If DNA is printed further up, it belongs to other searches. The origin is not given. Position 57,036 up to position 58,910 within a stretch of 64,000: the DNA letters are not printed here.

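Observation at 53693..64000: Lanthipeptide locus with two Zn-ligand LanL-type synthetases, an NHLP/Nif11-like precursor, a cNMP-domain ABC exporter and an FAD oxidase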

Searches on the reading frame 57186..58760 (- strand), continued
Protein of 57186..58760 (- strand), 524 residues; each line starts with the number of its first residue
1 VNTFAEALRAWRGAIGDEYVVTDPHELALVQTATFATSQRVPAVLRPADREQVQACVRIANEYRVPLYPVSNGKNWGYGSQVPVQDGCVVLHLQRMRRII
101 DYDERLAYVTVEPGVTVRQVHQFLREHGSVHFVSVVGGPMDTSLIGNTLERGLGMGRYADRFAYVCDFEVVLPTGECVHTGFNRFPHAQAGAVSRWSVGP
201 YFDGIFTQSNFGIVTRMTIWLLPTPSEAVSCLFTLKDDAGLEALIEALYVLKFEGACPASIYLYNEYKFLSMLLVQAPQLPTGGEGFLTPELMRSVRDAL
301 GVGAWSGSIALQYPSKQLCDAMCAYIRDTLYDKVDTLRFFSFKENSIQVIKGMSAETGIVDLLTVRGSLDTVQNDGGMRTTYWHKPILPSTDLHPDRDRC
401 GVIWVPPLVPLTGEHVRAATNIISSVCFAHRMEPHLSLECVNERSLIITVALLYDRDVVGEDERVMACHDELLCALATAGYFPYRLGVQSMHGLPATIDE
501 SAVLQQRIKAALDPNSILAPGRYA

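Call 74: search_protein_families(library=pfam, proteins=[L087:67-969:-, L087:1594-2832:+, L085:7239-8564:+, L085:8586-9794:+, L085:9942-10745:+, L084:3901-5031:+, L083:15158-16222:+, L083:8849-9982:+], max_evalue=0.001)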
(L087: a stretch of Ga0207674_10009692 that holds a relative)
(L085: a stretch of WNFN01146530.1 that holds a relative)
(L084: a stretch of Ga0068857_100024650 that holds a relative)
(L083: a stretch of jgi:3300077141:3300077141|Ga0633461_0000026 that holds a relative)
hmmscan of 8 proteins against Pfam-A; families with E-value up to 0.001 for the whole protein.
L087:67-969:- (300 aa): 3 families
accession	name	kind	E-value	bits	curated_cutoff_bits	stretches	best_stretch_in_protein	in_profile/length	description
PF13185.12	GAF_2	-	3.6e-15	56.8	28.6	1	68-205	5-135/136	GAF domain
PF01590.32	GAF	-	4.5e-15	56.8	22.4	1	68-205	3-133/133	GAF domain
PF13492.12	GAF_3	-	5.9e-08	33.6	27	1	68-206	3-128/129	GAF domain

L087:1594-2832:+ (412 aa): 4 families
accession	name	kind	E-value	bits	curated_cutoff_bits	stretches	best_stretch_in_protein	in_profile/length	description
PF00201.24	UDPGT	-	1e-21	77.8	19.5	1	239-374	275-409/499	UDP-glucoronosyl and UDP-glucosyl transferase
PF06722.18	EryCIII-like_C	-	9.3e-17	61.8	31.7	1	279-379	21-121/145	Erythromycin biosynthesis protein CIII-like, C-terminal domain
PF04101.22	Glyco_tran_28_C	-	4.9e-11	43.4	22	1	302-372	68-142/166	Glycosyltransferase family 28 C-terminal domain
PF13528.12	Glyco_trans_1_3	-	7e-05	22.6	25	0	300-363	249-314/322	Glycosyl transferase family 1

L085:7239-8564:+ (441 aa): 4 families
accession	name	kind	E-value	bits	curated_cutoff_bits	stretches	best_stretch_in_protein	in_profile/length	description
PF00535.33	Glycos_transf_2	-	2e-17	64.1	23.3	1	15-142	1-127/168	Glycosyl transferase family 2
PF10111.15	Glyco_tranf_2_2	-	2.4e-09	37.6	27.3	1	15-229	1-202/276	Glycosyltransferase like family 2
PF02709.20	Glyco_transf_7C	-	3.8e-06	26.9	23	1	193-238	22-67/78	N-terminal domain of galactosyltransferase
PF13641.12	Glyco_tranf_2_3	-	0.00014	22.4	27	1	14-236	3-204/230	Glycosyltransferase like family 2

L085:8586-9794:+ (402 aa): 4 families
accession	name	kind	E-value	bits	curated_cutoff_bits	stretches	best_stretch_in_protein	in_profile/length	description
PF06722.18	EryCIII-like_C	-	7.1e-20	71.9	31.7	1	260-376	14-129/145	Erythromycin biosynthesis protein CIII-like, C-terminal domain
PF00201.24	UDPGT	-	6.5e-18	65.3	19.5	1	219-369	266-415/499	UDP-glucoronosyl and UDP-glucosyl transferase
PF04101.22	Glyco_tran_28_C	-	6.4e-12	46.2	22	1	269-372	53-153/166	Glycosyltransferase family 28 C-terminal domain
PF03033.26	Glyco_transf_28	-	0.00024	21.6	26.2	1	13-60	10-56/139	Glycosyltransferase family 28 N-terminal domain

L085:9942-10745:+ (267 aa): 1 family
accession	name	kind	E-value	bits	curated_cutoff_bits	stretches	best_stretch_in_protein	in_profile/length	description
PF00483.29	NTP_transferase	-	1.9e-16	60.8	21.2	1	38-255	20-241/245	Nucleotidyl transferase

L084:3901-5031:+ (376 aa): 2 families
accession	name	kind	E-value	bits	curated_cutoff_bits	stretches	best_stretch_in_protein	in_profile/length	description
PF13692.12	Glyco_trans_1_4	-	5.9e-10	40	27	1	185-299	4-125/142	Glycosyl transferases group 1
PF00534.26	Glycos_transf_1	-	8.1e-09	35.7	26.4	1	245-299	85-141/172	Glycosyl transferases group 1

L083:15158-16222:+ (354 aa): 0 families

L083:8849-9982:+ (377 aa): 0 families

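Call 80: find_encoding_contigs(protein=P0135, flank=10000, max_places=2)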
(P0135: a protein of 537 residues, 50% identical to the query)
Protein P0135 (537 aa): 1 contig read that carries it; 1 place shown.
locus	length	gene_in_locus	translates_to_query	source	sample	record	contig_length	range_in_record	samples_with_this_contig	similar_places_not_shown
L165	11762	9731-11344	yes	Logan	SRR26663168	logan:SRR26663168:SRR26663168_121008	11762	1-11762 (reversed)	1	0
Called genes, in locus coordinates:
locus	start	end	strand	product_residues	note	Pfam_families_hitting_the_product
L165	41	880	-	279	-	PF00082:Peptidase_S8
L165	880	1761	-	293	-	PF01590:GAF, PF13185:GAF_2, PF13492:GAF_3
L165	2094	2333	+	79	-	-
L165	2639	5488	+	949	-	PF25816:RamC_N, PF00069:Pkinase, PF07714:PK_Tyr_Ser-Thr, PF01636:APH (faint), PF05147:LANC_like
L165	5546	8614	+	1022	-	PF00664:ABC_membrane, PF00005:ABC_tran, PF02463:SMC_N (faint), PF13304:AAA_21 (faint), PF00027:cNMP_binding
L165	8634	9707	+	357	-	-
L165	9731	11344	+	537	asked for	PF01565:FAD_binding_4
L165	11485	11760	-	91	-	?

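Call 93: search_protein_families(library=pfam, proteins=[L094:7836-9893:-, L094:2971-3774:+, L094:1844-2881:+, L094:1739-2773:-, L094:567-1205:+, L094:1382-1819:+, L094:6145-6855:+, L165:8634-9707:+], max_evalue=0.0001)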
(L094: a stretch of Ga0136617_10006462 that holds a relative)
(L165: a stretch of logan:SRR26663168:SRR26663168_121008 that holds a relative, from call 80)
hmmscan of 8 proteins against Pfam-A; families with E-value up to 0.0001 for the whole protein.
L094:7836-9893:- (685 aa): 3 families
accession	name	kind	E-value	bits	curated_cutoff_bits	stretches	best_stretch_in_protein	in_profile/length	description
PF00027.35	cNMP_binding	-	4.1e-41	139.3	27.5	2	177-260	3-86/89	Cyclic nucleotide-binding domain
PF02163.28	Peptidase_M50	-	3e-07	30.4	27.2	1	465-540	7-103/221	Peptidase family M50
PF05402.18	PqqD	-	1e-05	26.2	23.4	1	304-348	6-50/67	Coenzyme PQQ synthesis protein D (PqqD)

L094:2971-3774:+ (267 aa): 0 families

L094:1844-2881:+ (345 aa): 2 families
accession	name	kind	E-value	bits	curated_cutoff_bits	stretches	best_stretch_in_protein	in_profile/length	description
PF12706.13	Lactamase_B_2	-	7.8e-24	84.8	27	1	121-310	4-199/200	Beta-lactamase superfamily domain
PF00753.33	Lactamase_B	-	2.4e-10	41.1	22.7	1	115-310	13-196/196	Metallo-beta-lactamase superfamily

L094:1739-2773:- (344 aa): 0 families

L094:567-1205:+ (212 aa): 1 family
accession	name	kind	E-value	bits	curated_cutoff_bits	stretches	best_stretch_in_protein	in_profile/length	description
PF00353.25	HemolysinCabind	-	9.6e-22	77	23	3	114-144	6-36/36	RTX calcium-binding nonapeptide repeat (4 copies)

L094:1382-1819:+ (145 aa): 0 families

L094:6145-6855:+ (236 aa): 0 families

L165:8634-9707:+ (357 aa): 0 families
